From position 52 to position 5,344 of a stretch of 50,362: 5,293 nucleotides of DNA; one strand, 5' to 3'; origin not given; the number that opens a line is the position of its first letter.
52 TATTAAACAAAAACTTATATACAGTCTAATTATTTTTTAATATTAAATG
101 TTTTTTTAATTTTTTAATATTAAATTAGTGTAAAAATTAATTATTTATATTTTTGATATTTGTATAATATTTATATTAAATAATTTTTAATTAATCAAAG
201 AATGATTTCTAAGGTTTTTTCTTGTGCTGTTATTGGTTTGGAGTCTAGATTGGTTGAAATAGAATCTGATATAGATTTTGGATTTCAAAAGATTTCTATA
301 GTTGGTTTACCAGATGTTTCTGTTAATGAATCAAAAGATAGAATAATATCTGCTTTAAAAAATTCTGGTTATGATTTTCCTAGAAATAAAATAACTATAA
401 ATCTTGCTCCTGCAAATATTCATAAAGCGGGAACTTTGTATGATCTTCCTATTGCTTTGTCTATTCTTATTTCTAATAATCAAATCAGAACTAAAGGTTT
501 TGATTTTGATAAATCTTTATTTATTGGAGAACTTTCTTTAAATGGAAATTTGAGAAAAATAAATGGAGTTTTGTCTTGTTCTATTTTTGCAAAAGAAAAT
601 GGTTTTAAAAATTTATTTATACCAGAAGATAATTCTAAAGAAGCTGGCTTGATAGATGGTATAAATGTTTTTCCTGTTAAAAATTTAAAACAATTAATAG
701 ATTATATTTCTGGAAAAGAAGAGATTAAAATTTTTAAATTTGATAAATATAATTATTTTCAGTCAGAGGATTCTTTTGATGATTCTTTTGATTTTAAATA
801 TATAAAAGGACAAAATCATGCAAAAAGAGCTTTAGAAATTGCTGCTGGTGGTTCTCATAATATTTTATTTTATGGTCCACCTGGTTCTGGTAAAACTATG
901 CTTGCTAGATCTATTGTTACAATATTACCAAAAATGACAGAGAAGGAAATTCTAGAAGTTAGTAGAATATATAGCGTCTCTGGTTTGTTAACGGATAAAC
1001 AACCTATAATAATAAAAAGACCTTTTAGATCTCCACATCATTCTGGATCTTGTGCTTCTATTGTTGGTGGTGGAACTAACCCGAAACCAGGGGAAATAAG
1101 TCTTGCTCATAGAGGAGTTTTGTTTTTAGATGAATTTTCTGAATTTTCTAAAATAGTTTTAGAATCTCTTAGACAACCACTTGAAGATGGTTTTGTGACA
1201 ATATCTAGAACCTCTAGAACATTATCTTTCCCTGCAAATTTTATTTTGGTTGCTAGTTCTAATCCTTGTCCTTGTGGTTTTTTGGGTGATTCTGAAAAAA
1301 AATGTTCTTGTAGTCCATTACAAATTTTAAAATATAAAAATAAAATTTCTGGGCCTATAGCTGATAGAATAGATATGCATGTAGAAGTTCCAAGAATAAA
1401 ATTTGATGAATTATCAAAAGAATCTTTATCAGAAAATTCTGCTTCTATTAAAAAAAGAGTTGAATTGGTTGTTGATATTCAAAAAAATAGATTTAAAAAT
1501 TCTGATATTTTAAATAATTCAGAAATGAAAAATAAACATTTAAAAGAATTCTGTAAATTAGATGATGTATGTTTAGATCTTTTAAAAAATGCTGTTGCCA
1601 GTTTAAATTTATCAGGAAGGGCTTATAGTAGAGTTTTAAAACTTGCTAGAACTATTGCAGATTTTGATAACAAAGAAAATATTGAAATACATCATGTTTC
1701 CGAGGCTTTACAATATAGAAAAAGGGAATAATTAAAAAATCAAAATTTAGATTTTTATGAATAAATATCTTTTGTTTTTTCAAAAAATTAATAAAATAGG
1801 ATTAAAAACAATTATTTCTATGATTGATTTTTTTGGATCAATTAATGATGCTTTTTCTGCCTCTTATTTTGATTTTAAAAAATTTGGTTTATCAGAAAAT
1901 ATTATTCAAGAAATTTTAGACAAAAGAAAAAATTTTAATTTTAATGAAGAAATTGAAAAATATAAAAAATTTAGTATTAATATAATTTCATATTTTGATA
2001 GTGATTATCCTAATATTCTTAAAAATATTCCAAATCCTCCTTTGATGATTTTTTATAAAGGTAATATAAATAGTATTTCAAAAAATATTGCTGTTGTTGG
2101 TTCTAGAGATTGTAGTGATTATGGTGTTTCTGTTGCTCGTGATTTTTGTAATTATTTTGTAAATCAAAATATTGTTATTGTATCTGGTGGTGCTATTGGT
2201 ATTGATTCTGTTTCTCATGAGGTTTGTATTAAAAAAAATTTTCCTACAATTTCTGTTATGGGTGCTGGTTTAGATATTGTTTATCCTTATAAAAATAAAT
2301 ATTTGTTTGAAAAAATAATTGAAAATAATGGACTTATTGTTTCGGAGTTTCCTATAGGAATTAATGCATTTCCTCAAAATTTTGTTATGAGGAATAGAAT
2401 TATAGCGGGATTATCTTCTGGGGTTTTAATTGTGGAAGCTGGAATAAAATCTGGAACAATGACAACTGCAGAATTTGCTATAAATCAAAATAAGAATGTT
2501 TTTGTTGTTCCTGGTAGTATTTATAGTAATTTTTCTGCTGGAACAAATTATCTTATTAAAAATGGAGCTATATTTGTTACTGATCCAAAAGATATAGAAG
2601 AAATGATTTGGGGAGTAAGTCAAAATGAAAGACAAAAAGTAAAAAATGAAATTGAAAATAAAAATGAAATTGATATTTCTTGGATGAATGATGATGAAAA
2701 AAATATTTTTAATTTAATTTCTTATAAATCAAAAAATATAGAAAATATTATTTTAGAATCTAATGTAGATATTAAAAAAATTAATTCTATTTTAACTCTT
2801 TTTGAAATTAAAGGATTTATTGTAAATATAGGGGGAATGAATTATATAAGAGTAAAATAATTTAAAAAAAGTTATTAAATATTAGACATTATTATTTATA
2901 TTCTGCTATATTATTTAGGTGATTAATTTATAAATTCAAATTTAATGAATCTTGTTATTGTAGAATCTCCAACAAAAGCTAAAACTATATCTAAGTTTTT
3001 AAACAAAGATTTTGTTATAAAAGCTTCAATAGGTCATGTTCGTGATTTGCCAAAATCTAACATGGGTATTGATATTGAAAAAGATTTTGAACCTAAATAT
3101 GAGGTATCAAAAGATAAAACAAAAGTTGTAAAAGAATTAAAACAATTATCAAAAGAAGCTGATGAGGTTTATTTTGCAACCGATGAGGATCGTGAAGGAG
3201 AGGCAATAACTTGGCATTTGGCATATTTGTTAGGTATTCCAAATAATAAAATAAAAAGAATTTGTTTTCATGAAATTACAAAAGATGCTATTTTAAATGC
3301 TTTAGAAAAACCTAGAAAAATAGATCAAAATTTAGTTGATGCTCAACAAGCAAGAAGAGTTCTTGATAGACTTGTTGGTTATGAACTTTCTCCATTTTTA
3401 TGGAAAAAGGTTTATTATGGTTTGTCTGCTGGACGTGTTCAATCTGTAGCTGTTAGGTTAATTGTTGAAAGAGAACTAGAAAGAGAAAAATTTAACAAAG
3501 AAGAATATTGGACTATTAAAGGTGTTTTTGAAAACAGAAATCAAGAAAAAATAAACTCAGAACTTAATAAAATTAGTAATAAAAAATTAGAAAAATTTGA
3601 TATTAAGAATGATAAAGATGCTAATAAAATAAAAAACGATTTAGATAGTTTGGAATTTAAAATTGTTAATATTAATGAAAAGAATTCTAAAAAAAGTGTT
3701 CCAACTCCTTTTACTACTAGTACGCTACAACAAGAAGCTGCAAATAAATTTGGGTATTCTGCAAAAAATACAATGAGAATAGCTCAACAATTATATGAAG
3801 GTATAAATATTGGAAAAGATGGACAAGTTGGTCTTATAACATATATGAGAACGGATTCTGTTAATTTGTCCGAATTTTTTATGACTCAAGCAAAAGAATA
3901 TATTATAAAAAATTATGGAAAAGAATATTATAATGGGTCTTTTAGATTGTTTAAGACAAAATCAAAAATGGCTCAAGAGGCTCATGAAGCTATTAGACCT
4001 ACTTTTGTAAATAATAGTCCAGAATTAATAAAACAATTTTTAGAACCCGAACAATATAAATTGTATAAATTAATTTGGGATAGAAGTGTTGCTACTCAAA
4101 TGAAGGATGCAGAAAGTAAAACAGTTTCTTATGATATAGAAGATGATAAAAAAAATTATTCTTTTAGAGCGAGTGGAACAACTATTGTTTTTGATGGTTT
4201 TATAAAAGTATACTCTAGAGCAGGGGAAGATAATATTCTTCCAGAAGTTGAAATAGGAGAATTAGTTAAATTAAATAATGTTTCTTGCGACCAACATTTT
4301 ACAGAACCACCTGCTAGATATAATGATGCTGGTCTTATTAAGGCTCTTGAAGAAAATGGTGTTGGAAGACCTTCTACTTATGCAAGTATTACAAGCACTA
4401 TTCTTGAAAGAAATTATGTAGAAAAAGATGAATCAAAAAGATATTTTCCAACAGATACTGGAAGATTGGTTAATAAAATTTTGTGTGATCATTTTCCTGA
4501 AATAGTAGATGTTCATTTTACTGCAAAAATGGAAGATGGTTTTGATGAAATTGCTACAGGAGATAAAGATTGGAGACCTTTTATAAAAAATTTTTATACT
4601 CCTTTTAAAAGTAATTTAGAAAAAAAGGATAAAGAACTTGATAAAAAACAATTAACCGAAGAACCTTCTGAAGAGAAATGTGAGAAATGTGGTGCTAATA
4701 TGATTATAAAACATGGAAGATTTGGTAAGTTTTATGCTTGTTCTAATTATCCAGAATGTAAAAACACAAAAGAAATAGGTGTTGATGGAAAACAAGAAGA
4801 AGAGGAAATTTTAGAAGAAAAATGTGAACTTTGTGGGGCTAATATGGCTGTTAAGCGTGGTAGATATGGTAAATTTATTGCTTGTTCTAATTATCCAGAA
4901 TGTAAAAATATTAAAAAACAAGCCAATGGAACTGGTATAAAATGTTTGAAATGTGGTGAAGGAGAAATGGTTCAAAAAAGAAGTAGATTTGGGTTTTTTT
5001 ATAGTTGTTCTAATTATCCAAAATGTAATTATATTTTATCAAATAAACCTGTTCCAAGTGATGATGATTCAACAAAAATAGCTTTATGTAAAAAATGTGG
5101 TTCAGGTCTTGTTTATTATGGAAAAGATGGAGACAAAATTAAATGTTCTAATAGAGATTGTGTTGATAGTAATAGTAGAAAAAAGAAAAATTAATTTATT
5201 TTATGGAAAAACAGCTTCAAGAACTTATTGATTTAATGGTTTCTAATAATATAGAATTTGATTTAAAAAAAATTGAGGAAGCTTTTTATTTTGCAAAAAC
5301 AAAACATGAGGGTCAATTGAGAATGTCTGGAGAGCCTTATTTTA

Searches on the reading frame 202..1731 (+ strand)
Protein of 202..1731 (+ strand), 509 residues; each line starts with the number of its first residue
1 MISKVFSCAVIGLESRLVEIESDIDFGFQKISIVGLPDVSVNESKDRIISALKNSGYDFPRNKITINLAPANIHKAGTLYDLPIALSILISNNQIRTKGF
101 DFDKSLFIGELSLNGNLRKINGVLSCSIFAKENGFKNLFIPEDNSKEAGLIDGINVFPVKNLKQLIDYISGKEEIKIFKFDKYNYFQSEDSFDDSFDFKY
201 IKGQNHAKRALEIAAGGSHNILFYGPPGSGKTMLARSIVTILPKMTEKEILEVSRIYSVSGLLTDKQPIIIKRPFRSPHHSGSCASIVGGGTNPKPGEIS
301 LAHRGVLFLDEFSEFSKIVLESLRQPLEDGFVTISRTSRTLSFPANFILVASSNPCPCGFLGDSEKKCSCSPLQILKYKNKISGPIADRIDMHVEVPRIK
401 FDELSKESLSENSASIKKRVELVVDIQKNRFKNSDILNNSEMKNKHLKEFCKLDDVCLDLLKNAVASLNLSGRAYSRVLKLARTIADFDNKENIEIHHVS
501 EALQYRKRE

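Call 63: search_protein_families(library=pfam, proteins=[window:202-1731:+])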
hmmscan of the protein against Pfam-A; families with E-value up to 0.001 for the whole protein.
window:202-1731:+ (509 aa): 9 families
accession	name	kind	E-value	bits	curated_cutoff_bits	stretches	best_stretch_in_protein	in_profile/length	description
PF01078.27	Mg_chelatase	-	8.6e-91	303.4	20.3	1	197-403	1-206/207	Magnesium chelatase, subunit ChlI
PF13541.12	ChlI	-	1e-41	142.1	27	1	20-144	1-121/121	Subunit ChlI of Mg-chelatase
PF13335.12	Mg_chelatase_C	-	2.2e-29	102.3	26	1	411-506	2-94/94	Magnesium chelatase, subunit ChlI C-terminal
PF07728.20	AAA_5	-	5.8e-08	33.3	22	1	220-357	1-125/139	AAA domain (dynein-related subfamily)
PF00493.29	MCM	-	1.3e-06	28.2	23.3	0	295-356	113-174/224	MCM P-loop domain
PF00158.32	Sigma54_activat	-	9e-06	25.9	20.2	0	290-332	80-122/168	Sigma-54 interaction domain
PF00004.35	AAA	-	1.2e-05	26.2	21.2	1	221-254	1-30/131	ATPase family associated with various cellular activities (AAA)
PF05496.18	RuvB_N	-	0.00012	22.3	27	0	219-240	34-55/159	Holliday junction DNA helicase RuvB P-loop domain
PF07724.20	AAA_2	-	0.00021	21.8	27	0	220-354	5-124/166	AAA domain (Cdc48 subfamily)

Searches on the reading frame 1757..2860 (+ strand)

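Call 63: search_protein_families(library=pfam, proteins=[window:1757-2860:+])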
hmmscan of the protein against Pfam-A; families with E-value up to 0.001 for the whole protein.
window:1757-2860:+ (367 aa): 2 families
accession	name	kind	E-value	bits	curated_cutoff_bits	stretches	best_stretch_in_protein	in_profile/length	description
PF02481.21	DNA_processg_A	-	3.2e-75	252.4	29.6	1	69-275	2-211/212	DNA recombination-mediator protein A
PF18306.6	LDcluster4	-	4.8e-05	23.5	26.3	0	110-254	3-125/151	SLOG cluster4 family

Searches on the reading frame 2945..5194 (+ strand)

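Call 63: search_protein_families(library=pfam, proteins=[window:2945-5194:+])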
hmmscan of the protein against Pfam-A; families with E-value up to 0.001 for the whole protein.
window:2945-5194:+ (749 aa): 3 families
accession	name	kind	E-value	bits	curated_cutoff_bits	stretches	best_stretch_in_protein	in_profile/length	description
PF01131.25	Topoisom_bac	-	4.5e-128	428.2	35.1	1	125-547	1-410/411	DNA topoisomerase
PF01396.24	Zn_ribbon_Top1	-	1.1e-42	143.9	32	3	577-611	2-36/39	Topoisomerase DNA binding C4 zinc finger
PF01751.28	Toprim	-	1.6e-23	83.1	23.1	1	3-111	2-96/96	Toprim domain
